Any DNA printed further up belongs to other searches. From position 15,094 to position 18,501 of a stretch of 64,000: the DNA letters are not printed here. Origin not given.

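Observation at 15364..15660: VirB2/TrbC-type pilin hairpin used as N-terminal module of a 1036-aa protein (paralogous copy at 18476-18776)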

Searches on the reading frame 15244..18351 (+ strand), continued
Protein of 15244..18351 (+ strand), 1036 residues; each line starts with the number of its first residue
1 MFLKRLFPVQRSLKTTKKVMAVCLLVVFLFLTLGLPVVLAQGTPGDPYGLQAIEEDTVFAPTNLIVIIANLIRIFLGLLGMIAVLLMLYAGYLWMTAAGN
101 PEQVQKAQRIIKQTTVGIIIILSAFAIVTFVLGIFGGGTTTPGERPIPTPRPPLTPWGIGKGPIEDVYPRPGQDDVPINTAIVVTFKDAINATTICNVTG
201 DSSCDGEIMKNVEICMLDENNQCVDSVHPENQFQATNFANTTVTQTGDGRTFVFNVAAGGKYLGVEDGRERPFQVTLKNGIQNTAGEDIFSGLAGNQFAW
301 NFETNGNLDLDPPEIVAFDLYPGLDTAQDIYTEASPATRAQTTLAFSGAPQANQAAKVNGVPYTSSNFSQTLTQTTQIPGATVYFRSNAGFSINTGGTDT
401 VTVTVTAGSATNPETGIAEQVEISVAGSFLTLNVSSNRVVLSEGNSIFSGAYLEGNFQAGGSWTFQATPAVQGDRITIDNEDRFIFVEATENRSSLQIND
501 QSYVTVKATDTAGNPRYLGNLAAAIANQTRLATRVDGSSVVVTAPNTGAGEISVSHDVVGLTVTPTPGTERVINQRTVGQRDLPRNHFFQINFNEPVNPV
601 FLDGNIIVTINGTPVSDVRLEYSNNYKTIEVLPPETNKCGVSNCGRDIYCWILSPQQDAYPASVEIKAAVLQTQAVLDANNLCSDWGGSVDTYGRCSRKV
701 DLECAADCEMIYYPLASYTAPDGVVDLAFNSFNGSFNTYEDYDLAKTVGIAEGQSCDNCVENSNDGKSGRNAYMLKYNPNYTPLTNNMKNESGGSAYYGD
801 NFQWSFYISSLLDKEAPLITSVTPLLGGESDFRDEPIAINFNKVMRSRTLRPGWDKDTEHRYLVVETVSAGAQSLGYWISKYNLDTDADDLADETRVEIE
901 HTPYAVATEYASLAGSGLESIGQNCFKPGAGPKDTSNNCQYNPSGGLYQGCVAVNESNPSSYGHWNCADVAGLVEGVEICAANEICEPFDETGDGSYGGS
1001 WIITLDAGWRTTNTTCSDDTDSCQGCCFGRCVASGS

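Call 61: find_encoding_contigs(protein=P0072, flank=10000, max_places=1)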
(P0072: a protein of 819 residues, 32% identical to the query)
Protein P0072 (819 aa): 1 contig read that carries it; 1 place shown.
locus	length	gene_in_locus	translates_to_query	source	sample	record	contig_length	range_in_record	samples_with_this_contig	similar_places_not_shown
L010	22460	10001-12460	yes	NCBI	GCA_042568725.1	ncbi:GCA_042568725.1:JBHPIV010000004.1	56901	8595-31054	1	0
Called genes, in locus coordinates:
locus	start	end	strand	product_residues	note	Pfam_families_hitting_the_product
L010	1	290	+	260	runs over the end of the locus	PF01627:Hpt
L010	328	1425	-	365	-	PF02481:DNA_processg_A, PF17782:WHD_DprA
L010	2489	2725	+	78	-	-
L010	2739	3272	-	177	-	PF01195:Pept_tRNA_hydro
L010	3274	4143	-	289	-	PF00781:DAGK_cat, PF19279:YegS_C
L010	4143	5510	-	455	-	PF01926:MMR_HSR1, PF02421:FeoB_N, PF00009:GTP_EFTU (weak), PF01926:MMR_HSR1, PF02421:FeoB_N, PF04548:AIG1 (weak), PF00009:GTP_EFTU, PF14714:KH_dom-like, +7 more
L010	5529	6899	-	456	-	PF03816:LytR_cpsA_psr, PF13399:LytR_C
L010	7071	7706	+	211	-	PF10502:Peptidase_S26, PF00717:Peptidase_S24 (weak)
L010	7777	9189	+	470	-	PF13393:tRNA-synt_His, PF00587:tRNA-synt_2b, PF13393:tRNA-synt_His, PF03129:HGTP_anticodon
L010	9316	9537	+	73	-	-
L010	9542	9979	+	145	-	PF09424:YqeY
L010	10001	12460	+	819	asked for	PF18895:T4SS_pilin, PF13205:Big_5 (faint)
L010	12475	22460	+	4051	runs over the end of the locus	PF18895:T4SS_pilin, PF01833:TIG (faint), PF13385:Laminin_G_3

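Call 62: find_encoding_contigs(protein=P0078, flank=10000, max_places=1)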
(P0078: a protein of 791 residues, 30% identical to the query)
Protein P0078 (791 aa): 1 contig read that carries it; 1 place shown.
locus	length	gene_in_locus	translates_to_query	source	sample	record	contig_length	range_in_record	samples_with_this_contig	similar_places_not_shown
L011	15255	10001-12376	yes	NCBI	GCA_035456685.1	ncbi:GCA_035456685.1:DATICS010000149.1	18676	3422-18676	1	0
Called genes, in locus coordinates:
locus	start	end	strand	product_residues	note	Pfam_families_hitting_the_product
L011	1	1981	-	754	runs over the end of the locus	PF01751:Toprim, PF01131:Topoisom_bac, PF01396:Zn_ribbon_Top1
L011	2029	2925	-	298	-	PF02481:DNA_processg_A, PF17782:WHD_DprA (weak)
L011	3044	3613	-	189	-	PF01195:Pept_tRNA_hydro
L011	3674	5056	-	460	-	PF00009:GTP_EFTU, PF01926:MMR_HSR1, PF02421:FeoB_N, PF04548:AIG1, PF00009:GTP_EFTU, PF01926:MMR_HSR1, PF02421:FeoB_N (weak), PF14714:KH_dom-like, +8 more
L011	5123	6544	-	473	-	PF03816:LytR_cpsA_psr, PF13399:LytR_C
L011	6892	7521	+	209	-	PF10502:Peptidase_S26, PF00717:Peptidase_S24 (weak)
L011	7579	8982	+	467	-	PF13393:tRNA-synt_His, PF00587:tRNA-synt_2b, PF03129:HGTP_anticodon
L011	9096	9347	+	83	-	PF01165:Ribosomal_S21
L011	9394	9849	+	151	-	PF09424:YqeY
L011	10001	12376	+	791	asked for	PF18895:T4SS_pilin, PF13205:Big_5 (faint)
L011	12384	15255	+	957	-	PF18895:T4SS_pilin, PF01833:TIG (faint)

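Call 63: find_encoding_contigs(protein=P0080, flank=10000, max_places=1)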
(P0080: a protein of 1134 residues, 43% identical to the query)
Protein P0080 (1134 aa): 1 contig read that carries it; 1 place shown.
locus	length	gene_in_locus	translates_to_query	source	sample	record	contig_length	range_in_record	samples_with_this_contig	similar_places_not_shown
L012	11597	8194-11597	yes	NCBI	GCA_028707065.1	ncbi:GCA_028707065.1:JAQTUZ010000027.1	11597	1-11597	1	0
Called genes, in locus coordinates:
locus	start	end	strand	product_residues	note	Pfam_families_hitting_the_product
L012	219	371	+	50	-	-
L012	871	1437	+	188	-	PF10502:Peptidase_S26, PF00717:Peptidase_S24 (weak)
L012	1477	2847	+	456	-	PF13393:tRNA-synt_His, PF00587:tRNA-synt_2b, PF13393:tRNA-synt_His, PF03129:HGTP_anticodon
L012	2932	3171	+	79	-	-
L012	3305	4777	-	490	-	PF13328:HD_4, PF01966:HD, PF04607:RelA_SpoT, PF02824:TGS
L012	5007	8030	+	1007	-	PF18895:T4SS_pilin, PF13205:Big_5 (faint)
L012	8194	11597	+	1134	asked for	PF18895:T4SS_pilin, PF01833:TIG (weak)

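Call 76: find_related_loci(query=A4, collection=genome_contigs, flank=10000)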
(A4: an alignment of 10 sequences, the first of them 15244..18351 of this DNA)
Query A4 (1036 aa) in genome_contigs; peptide patterns used: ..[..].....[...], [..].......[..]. (x = any residue, [..] = any of these).
103 stretches matched a pattern; 59 encode a relative of the query (tblastn E <= 1e-3); 58 distinct loci.
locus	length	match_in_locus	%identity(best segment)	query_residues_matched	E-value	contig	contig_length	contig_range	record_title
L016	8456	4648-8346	38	1-1031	3e-172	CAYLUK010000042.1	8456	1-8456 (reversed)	MAG TPA_asm: uncultured Gammaproteobacteria bacterium isolate SRP062349_co1_88 genome assembly, contig: NODE_2141_length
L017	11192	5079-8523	36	1-1031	1e-161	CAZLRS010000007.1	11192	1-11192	MAG TPA_asm: uncultured Gammaproteobacteria bacterium isolate SRP256446_co1_29 genome assembly, contig: NODE_2949_length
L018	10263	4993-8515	35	1-1033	9e-159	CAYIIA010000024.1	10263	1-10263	MAG TPA_asm: uncultured Gammaproteobacteria bacterium isolate ERP119705_co20_556 genome assembly, contig: NODE_7933_leng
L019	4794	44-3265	36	1-1032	2e-162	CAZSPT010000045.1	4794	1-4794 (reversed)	MAG TPA_asm: uncultured Gammaproteobacteria bacterium isolate SRP141376_co1_367 genome assembly, contig: NODE_28261_leng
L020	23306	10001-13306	35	1-1033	1e-153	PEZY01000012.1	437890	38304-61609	MAG: Candidatus Buchananbacteria bacterium CG10_big_fil_rev_8_21_14_0_10_33_19 CG10_8_21_14_0.10_scaffold_3_c, whole gen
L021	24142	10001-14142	36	2-1031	7e-154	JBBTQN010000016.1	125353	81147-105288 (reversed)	MAG: Patescibacteria group bacterium isolate H43-bin053_1 H43_bin053_1_000000000016, whole genome shotgun sequence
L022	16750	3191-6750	32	3-1032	8e-149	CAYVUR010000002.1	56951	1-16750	MAG TPA_asm: uncultured Gammaproteobacteria bacterium isolate binchicken_co135_29 genome assembly, contig: NODE_1208_len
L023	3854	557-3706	33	3-1032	3e-151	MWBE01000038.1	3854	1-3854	MAG: Parcubacteria group bacterium ADurb.Bin326 BWY53_contig000038, whole genome shotgun sequence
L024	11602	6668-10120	33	3-974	3e-144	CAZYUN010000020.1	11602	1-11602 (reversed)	MAG TPA_asm: uncultured Gammaproteobacteria bacterium isolate SRP192927_co2_823 genome assembly, contig: NODE_10427_leng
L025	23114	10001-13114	36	7-1032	4e-143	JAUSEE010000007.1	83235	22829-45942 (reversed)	MAG: Candidatus Buchananbacteria bacterium isolate E14_maxbin.167 E14_k141_724261, whole genome shotgun sequence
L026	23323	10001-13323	34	1-1032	2e-142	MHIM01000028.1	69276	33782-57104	MAG: Candidatus Buchananbacteria bacterium RIFCSPLOWO2_01_FULL_39_33 rifcsplowo2_01_scaffold_497, whole genome shotgun s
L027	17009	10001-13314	34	5-1031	4e-139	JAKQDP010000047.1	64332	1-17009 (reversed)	MAG: bacterium isolate USDE_maxbin.058 k141_1061906, whole genome shotgun sequence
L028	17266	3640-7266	34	39-1031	8e-139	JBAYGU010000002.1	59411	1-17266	MAG: Candidatus Buchananbacteria bacterium isolate SO_2016_GW1_132 scaffold01051_OW334_2016, whole genome shotgun sequen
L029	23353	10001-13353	35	14-1031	8e-153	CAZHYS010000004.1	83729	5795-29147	MAG TPA_asm: uncultured Gammaproteobacteria bacterium isolate SRP263991_co7_334 genome assembly, contig: NODE_196_length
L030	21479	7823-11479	34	1-1032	1e-143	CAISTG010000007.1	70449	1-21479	MAG: Candidatus Buchananbacteria bacterium isolate MJ-time_bin-7222 genome assembly, contig: bin-7222:07/66, whole genom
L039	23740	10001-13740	32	1-1036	1e-136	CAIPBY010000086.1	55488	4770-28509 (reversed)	MAG: Candidatus Buchananbacteria bacterium isolate MJ120702A_bin-902 genome assembly, contig: bin-902:086/101, whole gen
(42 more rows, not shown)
